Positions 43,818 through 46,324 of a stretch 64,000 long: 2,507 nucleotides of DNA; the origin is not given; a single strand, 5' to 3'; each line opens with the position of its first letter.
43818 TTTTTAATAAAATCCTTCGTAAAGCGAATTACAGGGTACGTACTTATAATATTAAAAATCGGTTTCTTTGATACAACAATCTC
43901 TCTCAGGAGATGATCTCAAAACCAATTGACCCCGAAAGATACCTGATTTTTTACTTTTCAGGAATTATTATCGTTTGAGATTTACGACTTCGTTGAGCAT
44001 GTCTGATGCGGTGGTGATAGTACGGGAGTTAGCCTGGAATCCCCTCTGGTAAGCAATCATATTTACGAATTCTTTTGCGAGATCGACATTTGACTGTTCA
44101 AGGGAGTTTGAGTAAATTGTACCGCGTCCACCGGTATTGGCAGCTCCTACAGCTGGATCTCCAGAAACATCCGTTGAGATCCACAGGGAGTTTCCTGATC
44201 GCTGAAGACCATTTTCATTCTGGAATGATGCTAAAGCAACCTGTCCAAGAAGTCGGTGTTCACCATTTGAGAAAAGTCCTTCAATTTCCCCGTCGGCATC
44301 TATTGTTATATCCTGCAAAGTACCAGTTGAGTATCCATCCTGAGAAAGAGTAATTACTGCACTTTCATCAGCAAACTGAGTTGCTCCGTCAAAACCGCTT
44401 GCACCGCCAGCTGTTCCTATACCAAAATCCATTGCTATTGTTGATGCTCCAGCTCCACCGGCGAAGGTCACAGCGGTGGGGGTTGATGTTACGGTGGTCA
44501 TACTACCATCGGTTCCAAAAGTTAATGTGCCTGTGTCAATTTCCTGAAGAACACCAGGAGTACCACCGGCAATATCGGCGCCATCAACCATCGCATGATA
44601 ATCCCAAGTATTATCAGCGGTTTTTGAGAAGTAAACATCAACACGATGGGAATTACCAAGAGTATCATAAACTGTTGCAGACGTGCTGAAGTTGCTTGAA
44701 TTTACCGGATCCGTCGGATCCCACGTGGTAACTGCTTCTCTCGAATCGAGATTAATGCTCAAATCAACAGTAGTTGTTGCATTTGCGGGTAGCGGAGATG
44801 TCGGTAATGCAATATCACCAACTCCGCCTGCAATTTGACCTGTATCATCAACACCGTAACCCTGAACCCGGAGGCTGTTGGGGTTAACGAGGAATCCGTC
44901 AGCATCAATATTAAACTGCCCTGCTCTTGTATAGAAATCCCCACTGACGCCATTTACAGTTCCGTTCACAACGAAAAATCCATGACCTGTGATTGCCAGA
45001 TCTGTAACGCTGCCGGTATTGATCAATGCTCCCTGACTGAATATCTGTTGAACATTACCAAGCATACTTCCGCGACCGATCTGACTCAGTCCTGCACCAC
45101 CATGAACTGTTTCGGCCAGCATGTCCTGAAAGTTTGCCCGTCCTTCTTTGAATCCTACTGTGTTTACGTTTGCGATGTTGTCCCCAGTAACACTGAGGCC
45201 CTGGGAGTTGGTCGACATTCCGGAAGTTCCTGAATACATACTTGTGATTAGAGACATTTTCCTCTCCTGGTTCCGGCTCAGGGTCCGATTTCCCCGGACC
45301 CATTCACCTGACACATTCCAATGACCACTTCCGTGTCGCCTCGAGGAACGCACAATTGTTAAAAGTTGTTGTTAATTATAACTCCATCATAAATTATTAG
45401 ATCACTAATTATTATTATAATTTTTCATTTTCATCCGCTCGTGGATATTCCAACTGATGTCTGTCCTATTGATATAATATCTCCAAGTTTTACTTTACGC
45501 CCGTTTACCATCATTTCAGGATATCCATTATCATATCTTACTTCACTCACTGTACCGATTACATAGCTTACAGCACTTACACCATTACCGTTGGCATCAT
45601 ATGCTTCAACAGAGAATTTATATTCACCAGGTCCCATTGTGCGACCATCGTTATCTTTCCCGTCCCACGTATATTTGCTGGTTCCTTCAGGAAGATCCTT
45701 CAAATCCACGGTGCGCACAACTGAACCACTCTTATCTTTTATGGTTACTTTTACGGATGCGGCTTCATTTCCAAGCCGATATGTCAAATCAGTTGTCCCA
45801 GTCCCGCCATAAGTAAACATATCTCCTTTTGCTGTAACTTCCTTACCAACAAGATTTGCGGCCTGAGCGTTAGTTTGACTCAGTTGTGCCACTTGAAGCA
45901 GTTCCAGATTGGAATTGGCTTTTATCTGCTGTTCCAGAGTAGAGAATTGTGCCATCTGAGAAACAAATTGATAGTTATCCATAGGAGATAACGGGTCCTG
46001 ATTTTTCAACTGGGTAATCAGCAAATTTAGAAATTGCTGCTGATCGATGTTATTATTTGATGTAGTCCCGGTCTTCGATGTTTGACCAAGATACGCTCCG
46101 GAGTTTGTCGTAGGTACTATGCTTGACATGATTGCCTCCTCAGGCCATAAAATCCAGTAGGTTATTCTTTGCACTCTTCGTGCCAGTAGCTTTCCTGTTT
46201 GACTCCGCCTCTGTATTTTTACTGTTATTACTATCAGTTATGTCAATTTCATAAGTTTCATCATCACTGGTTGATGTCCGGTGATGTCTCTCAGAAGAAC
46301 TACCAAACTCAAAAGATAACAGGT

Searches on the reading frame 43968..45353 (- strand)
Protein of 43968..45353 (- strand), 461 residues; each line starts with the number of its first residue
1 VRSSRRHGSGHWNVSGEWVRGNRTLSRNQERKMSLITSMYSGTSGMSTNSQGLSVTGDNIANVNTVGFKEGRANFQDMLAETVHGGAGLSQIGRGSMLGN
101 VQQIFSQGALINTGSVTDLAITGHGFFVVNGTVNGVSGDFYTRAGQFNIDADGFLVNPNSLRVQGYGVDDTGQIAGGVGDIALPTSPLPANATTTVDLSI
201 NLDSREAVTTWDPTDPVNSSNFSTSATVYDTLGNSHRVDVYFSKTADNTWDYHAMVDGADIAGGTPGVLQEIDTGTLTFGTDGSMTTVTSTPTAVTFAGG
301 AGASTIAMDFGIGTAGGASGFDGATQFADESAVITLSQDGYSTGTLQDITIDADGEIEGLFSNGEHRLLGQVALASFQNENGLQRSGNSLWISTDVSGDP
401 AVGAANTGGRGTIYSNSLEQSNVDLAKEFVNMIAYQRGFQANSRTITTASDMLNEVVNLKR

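Call 17: search_protein_families(library=pfam, proteins=[window:43968-45353:-])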
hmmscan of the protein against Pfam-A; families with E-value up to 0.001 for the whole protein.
window:43968-45353:- (461 aa): 4 families
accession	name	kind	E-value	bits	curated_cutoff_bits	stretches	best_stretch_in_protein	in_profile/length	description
PF07559.19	FlgE_D2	-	4e-28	99.1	22.7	1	201-341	1-142/142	Flagellar basal body protein FlaE D2 domain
PF06429.18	Flg_bbr_C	-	4.9e-16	58.4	23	1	415-459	2-46/46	Flagellar basal body rod FlgEFG protein C-terminal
PF22692.1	LlgE_F_G_D1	-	1.4e-11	44.8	27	1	120-199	1-55/64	Flagellar hook protein FlgE/F/G D1 domain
PF00460.25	Flg_bb_rod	-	9.8e-10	38.6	20.7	1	39-69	1-31/31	Flagella basal body rod protein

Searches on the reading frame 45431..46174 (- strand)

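Call 28: search_protein_families(library=pfam, proteins=[window:45431-46174:-], max_evalue=0.00001)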
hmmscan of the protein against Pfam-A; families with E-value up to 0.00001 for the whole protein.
window:45431-46174:- (247 aa): 3 families
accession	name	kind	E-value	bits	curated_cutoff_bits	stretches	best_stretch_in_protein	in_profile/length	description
PF03963.19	FlgD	-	2.6e-23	82.4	27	1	30-91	13-74/75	Flagellar hook capping protein - N-terminal region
PF13860.13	FlgD_ig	-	1.5e-20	73.4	27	1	123-193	7-77/79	FlgD Ig-like domain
PF13861.12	FLgD_tudor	-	7.6e-09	36.1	26.9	1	103-233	4-57/58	FlgD Tudor-like domain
